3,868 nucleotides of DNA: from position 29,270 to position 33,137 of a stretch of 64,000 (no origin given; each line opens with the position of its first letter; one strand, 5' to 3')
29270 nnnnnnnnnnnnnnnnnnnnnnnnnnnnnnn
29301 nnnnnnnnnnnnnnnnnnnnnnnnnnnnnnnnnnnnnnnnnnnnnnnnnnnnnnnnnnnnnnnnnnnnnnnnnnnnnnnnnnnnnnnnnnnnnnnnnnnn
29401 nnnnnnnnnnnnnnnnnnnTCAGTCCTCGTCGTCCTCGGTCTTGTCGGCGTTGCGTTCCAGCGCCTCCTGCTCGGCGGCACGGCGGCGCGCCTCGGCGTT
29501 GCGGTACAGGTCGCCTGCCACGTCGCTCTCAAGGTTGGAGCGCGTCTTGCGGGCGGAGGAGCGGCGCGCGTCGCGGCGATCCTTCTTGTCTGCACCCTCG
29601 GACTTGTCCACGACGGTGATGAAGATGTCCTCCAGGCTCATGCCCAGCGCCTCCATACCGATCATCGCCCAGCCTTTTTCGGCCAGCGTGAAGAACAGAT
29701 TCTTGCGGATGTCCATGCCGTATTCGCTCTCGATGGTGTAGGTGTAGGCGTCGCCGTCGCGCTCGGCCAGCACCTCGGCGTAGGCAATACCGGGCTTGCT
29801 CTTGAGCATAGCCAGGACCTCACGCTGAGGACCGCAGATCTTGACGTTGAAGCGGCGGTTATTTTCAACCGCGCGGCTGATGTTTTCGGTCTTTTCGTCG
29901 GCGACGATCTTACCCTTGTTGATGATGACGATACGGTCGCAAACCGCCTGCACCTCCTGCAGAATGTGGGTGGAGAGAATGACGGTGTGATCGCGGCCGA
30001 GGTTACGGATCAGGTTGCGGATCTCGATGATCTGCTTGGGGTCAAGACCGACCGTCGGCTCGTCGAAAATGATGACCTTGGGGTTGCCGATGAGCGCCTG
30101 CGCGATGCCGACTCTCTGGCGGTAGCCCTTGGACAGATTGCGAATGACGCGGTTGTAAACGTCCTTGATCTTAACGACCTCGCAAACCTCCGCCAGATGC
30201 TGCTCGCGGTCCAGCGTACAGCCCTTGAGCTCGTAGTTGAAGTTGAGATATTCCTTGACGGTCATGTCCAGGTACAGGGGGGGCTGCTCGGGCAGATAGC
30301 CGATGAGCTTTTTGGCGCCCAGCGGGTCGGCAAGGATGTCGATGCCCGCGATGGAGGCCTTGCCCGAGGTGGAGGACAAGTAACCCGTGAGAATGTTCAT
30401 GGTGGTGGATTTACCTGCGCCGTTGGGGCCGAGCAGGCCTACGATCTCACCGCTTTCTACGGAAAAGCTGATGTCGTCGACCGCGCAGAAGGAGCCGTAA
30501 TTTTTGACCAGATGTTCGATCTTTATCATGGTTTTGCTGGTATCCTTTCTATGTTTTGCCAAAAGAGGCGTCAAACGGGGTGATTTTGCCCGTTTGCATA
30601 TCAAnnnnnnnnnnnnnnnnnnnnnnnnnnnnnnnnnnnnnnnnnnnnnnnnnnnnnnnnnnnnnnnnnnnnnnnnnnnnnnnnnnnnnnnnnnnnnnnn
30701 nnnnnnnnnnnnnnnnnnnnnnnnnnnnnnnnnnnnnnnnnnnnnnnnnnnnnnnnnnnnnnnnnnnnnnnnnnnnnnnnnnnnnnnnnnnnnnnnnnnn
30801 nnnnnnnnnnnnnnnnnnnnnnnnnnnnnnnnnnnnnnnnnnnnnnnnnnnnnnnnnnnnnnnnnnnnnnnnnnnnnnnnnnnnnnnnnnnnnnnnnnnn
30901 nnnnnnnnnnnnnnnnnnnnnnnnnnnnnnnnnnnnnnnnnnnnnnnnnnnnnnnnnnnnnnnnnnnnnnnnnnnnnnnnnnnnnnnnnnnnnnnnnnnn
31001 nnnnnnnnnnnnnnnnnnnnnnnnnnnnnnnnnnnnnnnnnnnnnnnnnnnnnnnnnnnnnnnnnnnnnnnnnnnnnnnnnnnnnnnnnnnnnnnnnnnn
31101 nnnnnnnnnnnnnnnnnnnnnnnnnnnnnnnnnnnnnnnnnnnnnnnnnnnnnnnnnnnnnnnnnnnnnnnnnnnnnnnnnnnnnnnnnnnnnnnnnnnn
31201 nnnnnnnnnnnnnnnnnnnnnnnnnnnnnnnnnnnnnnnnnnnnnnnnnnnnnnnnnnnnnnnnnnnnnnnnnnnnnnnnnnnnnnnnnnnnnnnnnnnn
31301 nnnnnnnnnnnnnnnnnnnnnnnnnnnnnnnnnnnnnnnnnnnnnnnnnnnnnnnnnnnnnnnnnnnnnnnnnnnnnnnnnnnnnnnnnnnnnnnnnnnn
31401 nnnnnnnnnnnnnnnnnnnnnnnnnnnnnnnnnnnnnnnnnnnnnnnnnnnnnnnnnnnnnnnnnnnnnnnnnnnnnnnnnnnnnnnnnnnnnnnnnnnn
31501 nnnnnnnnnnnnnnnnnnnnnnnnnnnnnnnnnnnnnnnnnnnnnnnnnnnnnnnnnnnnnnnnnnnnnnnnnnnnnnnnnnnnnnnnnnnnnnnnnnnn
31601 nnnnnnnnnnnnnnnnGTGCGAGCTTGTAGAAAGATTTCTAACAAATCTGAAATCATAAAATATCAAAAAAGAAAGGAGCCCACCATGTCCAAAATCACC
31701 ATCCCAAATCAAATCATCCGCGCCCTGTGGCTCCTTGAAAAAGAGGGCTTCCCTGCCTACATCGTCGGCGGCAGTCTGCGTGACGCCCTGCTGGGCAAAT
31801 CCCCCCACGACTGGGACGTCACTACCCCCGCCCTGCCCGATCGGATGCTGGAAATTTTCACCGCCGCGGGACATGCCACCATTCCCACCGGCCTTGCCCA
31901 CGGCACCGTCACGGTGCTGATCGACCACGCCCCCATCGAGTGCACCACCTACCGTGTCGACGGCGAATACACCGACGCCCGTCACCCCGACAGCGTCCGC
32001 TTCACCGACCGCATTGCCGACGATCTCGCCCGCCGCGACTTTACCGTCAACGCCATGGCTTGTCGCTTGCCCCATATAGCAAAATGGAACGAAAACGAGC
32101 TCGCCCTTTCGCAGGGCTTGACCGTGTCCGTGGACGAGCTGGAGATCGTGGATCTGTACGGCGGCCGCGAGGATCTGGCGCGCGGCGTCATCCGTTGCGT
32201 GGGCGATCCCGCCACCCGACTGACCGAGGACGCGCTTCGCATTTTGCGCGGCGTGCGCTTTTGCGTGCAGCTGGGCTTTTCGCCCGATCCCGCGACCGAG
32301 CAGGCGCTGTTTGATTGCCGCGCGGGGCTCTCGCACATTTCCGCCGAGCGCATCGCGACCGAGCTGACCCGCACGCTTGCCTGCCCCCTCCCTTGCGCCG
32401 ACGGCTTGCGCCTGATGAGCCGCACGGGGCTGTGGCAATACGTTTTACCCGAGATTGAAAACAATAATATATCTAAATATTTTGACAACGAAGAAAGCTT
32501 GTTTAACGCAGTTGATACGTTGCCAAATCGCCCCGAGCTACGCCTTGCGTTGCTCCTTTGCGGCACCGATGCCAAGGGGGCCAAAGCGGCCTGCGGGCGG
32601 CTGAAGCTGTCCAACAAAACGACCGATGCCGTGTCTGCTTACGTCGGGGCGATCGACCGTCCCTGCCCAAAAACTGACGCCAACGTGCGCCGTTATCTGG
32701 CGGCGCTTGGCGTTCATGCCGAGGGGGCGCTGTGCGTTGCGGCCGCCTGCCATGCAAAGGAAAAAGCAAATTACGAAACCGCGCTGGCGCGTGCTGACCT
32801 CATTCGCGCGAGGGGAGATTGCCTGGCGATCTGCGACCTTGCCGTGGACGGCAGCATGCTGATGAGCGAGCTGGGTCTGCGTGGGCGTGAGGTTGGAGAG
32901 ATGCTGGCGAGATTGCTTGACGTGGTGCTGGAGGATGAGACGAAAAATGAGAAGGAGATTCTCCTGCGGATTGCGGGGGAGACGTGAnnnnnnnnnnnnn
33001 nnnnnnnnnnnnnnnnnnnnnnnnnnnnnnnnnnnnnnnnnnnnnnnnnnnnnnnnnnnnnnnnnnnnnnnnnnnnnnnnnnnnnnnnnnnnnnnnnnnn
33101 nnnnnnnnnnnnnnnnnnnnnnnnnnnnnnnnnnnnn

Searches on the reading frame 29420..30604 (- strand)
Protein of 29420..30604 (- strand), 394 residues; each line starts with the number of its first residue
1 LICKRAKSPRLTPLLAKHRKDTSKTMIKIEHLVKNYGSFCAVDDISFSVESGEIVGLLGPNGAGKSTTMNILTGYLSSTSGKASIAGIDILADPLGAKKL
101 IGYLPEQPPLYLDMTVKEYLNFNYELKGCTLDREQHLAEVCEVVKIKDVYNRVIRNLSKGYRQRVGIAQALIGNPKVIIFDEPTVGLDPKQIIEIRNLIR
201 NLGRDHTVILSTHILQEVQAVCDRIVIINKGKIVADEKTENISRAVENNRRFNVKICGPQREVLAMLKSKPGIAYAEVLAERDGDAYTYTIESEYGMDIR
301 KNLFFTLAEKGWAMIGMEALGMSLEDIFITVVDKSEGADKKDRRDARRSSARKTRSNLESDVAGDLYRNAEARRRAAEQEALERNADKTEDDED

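Call 36: search_protein_families(library=pfam, proteins=[window:29420-30604:-], max_evalue=0.01)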
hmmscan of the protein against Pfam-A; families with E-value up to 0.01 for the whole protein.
window:29420-30604:- (394 aa): 5 families
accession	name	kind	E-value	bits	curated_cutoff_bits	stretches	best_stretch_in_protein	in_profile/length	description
PF00005.33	ABC_tran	-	8e-31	107.9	25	1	43-184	2-136/137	ABC transporter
PF13304.12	AAA_21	-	4.7e-13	50.3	27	1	148-214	229-299/304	AAA domain, putative AbiEii toxin, Type IV TA system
PF13476.12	AAA_23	-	8.9e-05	23.6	27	1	33-82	4-49/201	AAA domain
PF02463.25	SMC_N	-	0.0068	16.3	40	0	53-81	25-53/220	RecF/RecN/SMC N terminal domain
PF13555.12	AAA_29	-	0.0074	16.4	27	0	33-69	6-39/61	P-loop containing region of AAA domain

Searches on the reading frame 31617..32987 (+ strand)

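Call 36: search_protein_families(library=pfam, proteins=[window:31617-32987:+], max_evalue=0.01)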
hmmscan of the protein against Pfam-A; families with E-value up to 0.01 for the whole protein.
window:31617-32987:+ (456 aa): 3 families
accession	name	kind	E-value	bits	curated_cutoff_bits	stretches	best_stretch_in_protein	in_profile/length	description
PF01743.26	PolyA_pol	-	1.7e-32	112.8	23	1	47-193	1-126/126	Poly A polymerase head domain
PF12627.12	PolyA_pol_RNAbd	-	7.3e-13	48.5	22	1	220-281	1-61/64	Probable RNA and SrmB- binding site of polymerase A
PF13735.12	tRNA_NucTran2_2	-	1.7e-08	35.1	27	1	311-452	11-148/149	tRNA nucleotidyltransferase domain 2 putative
